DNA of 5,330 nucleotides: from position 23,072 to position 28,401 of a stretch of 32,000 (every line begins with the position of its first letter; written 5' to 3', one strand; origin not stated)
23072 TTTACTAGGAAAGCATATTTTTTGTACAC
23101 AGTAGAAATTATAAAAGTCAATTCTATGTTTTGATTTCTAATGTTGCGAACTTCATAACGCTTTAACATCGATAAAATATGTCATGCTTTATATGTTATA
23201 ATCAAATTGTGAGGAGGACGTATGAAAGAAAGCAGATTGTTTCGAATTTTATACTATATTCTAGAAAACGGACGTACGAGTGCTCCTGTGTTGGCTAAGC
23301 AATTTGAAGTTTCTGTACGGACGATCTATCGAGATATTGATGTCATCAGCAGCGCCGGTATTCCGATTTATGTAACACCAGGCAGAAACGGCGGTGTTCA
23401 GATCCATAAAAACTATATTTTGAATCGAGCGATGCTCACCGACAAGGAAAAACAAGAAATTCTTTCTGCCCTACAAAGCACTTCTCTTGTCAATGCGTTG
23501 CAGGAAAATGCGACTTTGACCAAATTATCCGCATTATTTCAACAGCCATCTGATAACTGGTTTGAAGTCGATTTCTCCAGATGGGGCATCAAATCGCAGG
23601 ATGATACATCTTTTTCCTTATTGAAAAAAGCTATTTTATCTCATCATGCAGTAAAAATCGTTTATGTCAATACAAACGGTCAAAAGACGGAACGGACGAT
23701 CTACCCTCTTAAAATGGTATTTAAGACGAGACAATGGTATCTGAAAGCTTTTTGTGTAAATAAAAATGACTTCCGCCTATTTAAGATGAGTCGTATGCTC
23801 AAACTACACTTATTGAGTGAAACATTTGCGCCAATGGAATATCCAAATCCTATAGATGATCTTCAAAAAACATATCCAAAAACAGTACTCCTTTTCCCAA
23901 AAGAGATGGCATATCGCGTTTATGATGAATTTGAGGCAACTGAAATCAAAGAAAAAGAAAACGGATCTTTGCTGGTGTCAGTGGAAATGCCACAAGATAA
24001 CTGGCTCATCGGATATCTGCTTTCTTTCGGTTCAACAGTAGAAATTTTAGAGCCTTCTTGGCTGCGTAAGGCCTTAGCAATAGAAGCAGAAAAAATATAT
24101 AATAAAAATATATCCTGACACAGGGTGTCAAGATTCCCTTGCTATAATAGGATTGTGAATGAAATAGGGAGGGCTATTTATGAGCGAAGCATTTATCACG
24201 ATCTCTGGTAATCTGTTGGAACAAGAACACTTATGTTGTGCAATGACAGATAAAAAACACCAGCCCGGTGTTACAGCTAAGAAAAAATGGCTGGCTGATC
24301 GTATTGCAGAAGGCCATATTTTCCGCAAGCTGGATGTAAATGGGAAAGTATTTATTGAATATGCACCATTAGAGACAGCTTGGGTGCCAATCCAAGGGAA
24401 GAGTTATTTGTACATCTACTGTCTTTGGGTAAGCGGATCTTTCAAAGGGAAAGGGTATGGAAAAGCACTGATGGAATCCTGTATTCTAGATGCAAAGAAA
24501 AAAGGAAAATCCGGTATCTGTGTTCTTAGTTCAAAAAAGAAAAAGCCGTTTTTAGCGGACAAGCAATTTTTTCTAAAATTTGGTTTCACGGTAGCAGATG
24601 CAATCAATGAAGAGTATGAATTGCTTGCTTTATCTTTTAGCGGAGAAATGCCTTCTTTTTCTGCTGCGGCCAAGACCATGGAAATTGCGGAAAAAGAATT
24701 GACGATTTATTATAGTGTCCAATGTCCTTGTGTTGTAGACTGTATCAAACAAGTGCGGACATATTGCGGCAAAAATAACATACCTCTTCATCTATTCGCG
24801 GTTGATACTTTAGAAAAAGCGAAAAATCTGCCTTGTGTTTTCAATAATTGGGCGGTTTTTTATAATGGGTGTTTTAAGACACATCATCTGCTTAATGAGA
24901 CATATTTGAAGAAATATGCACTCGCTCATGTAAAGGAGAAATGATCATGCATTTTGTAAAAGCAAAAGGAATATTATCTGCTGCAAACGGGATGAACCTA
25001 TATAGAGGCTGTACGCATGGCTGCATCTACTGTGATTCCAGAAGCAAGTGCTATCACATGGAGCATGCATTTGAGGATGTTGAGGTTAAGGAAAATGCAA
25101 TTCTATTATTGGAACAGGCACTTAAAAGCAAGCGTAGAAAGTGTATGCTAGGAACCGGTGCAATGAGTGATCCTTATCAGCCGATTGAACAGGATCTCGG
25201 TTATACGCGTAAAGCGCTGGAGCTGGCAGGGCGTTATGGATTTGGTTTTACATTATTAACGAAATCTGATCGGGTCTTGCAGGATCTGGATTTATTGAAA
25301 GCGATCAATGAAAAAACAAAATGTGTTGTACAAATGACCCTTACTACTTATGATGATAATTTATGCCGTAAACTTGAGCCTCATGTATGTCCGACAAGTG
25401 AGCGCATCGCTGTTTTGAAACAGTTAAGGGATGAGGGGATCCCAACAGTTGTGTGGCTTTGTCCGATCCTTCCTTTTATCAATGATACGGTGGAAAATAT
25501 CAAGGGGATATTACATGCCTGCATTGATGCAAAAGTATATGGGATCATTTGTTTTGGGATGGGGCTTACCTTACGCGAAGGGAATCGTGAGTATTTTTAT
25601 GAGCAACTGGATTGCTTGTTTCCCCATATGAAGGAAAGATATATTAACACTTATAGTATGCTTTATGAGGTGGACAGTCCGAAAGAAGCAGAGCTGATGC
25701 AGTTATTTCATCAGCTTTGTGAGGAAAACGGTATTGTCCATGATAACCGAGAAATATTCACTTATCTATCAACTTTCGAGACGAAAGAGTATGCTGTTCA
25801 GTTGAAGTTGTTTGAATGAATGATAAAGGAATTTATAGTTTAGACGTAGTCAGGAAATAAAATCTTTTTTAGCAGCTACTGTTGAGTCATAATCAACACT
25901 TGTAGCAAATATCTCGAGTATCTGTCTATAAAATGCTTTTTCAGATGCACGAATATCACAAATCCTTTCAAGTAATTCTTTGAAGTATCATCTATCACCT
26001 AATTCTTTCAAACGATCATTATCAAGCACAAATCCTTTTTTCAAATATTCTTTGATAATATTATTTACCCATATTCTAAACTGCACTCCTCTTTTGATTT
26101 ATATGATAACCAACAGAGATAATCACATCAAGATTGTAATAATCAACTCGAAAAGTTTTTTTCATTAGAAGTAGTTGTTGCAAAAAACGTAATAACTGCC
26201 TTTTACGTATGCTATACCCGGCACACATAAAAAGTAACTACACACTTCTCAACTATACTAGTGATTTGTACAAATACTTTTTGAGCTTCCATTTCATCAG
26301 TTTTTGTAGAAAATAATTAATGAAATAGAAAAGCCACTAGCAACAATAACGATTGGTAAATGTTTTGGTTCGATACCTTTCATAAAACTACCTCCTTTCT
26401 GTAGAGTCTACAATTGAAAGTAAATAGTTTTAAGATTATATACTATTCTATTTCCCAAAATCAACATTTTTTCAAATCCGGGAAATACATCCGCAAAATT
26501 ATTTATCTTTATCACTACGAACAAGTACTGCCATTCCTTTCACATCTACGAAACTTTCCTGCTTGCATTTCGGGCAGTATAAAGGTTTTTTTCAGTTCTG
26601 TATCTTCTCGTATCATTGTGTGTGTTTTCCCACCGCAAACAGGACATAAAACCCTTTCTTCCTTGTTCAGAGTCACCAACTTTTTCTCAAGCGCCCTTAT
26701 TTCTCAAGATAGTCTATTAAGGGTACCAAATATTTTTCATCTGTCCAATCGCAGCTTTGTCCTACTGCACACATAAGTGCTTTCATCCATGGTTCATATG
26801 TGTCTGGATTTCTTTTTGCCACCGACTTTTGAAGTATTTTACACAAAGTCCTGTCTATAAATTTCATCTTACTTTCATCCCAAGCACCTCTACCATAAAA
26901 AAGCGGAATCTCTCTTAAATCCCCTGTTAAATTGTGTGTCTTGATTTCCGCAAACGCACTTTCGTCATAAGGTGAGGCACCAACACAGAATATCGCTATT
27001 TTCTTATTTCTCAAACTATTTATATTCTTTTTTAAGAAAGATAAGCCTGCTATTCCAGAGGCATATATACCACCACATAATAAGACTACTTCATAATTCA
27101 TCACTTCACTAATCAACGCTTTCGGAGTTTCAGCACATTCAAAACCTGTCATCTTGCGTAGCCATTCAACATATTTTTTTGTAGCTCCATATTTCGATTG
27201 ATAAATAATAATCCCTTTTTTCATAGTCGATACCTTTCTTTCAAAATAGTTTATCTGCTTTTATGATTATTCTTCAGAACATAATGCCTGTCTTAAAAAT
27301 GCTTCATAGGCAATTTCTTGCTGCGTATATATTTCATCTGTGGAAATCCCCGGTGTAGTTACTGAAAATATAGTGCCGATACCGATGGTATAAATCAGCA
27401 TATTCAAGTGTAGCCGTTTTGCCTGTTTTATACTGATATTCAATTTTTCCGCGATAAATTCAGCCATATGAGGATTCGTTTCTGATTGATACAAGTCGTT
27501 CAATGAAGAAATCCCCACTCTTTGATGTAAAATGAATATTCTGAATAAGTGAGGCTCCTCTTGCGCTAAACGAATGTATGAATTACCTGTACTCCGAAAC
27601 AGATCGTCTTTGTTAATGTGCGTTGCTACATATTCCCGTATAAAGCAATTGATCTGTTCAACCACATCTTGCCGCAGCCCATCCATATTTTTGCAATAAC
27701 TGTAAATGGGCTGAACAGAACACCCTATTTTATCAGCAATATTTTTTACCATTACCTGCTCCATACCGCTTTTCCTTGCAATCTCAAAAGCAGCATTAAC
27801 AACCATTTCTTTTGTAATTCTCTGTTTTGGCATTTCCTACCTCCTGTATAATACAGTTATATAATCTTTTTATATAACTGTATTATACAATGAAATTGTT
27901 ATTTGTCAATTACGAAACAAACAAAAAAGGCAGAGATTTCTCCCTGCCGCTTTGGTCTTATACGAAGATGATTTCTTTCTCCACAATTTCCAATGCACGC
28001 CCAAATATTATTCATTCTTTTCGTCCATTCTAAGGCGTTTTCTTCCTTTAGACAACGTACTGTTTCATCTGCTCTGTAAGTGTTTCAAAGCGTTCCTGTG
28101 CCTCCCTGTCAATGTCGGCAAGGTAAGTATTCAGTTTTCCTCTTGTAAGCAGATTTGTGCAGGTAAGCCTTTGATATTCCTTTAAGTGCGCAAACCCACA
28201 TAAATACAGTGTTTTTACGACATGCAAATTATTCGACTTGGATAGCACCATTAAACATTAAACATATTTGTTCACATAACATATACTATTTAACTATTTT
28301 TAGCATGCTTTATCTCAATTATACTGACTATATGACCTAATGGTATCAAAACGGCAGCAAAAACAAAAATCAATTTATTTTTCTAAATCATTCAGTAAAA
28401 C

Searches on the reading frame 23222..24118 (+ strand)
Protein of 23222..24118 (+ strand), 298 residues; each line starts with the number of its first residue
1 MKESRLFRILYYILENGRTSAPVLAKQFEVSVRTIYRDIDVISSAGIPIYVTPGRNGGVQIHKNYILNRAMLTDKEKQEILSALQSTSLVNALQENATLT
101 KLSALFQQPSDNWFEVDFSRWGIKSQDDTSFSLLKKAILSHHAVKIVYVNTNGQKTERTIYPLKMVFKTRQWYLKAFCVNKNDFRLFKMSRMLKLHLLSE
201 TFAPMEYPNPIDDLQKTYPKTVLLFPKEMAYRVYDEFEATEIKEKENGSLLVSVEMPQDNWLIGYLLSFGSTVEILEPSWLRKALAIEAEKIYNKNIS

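Call 35: search_protein_families(library=pfam, proteins=[window:23222-24118:+], max_evalue=0.001)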
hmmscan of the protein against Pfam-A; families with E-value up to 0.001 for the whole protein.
window:23222-24118:+ (298 aa): 6 families
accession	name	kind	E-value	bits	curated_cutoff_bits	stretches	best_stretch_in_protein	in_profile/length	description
PF13280.12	WYL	-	1.9e-18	66.7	21.8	1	131-196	3-69/70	WYL domain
PF25583.1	WCX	-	1.5e-16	60.9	23.9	1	221-292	5-75/76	WCX domain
PF08279.18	HTH_11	-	3.7e-13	49.6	25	1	5-58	1-53/55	HTH domain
PF19187.6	HTH_PafC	-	1.2e-05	25.5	32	1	4-99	4-106/115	PafC helix-turn-helix domain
PF05043.19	Mga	-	0.00021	22.2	21.1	1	1-42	13-54/87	Mga helix-turn-helix domain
PF13412.12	HTH_24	-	0.00089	19.2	21.9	0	7-36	6-35/48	Winged helix-turn-helix DNA-binding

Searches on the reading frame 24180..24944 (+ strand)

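Call 35: search_protein_families(library=pfam, proteins=[window:24180-24944:+], max_evalue=0.001)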
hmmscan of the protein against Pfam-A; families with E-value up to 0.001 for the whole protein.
window:24180-24944:+ (254 aa): 4 families
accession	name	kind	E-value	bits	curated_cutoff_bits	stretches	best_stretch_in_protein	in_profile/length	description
PF14268.11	YoaP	-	3.3e-19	68.6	25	1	202-245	1-44/44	YoaP-like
PF13508.13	Acetyltransf_7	-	1.7e-07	31.9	27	1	74-137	25-83/84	Acetyltransferase (GNAT) domain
PF00583.31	Acetyltransf_1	-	2.4e-07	31.5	20.7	1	27-136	17-116/116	Acetyltransferase (GNAT) family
PF13673.13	Acetyltransf_10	-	0.0002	21.8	23.6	1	78-141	53-112/128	Acetyltransferase (GNAT) domain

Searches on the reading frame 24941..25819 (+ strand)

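Call 35: search_protein_families(library=pfam, proteins=[window:24941-25819:+], max_evalue=0.001)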
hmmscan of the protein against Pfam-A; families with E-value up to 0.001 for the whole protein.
window:24941-25819:+ (292 aa): 2 families
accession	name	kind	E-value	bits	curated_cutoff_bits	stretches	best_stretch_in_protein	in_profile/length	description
PF04055.27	Radical_SAM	-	4.4e-13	50.2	29.5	1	18-182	1-156/166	Radical SAM superfamily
PF08902.16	DUF1848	-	4.9e-05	23.7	30.5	0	106-172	54-116/262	Domain of unknown function (DUF1848)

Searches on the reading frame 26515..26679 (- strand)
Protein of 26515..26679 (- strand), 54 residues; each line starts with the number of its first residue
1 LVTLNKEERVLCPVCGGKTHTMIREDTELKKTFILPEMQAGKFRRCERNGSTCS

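Call 35: search_protein_families(library=pfam, proteins=[window:26515-26679:-], max_evalue=0.001)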
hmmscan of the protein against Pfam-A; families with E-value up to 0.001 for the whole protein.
window:26515-26679:- (54 aa): 1 family
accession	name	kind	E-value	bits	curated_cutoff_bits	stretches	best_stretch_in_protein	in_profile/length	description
PF14205.11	Cys_rich_KTR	-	5.4e-08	32.9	25.5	1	9-31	3-25/54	Cysteine-rich KTR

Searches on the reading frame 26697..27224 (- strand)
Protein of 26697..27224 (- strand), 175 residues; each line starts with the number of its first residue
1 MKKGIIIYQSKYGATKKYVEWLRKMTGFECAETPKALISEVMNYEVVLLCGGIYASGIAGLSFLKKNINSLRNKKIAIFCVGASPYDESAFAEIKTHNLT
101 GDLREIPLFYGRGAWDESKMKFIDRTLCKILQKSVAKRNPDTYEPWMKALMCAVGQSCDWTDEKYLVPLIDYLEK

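Call 35: search_protein_families(library=pfam, proteins=[window:26697-27224:-], max_evalue=0.001)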
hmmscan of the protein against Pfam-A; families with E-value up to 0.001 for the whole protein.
window:26697-27224:- (175 aa): 1 family
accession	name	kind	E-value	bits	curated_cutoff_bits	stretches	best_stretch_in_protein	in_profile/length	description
PF12724.12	Flavodoxin_5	-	1.7e-16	61.3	27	1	5-139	1-141/145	Flavodoxin domain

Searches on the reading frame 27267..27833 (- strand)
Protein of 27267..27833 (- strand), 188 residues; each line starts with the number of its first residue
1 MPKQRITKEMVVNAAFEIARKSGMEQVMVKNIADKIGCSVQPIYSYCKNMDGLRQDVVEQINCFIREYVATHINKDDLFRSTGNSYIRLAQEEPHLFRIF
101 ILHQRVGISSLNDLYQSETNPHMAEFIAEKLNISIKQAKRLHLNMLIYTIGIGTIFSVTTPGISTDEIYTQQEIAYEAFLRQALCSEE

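Call 35: search_protein_families(library=pfam, proteins=[window:27267-27833:-], max_evalue=0.001)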
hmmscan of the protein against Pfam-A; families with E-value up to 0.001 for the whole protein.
window:27267-27833:- (188 aa): 1 family
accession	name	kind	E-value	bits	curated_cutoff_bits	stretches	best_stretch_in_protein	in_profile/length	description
PF00440.29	TetR_N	-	0.0008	19.6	24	0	12-55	2-45/47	Bacterial regulatory proteins, tetR family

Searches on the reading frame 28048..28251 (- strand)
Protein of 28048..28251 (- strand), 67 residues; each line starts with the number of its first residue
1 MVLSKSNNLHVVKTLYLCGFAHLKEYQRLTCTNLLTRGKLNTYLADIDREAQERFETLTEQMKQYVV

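Call 35: search_protein_families(library=pfam, proteins=[window:28048-28251:-], max_evalue=0.001)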
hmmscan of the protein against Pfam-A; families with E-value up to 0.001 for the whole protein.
window:28048-28251:- (67 aa): 1 family
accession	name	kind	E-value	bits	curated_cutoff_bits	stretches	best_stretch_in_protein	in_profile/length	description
PF14198.11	TnpV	-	8.2e-11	42.3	27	1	21-64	32-75/111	Transposon-encoded protein TnpV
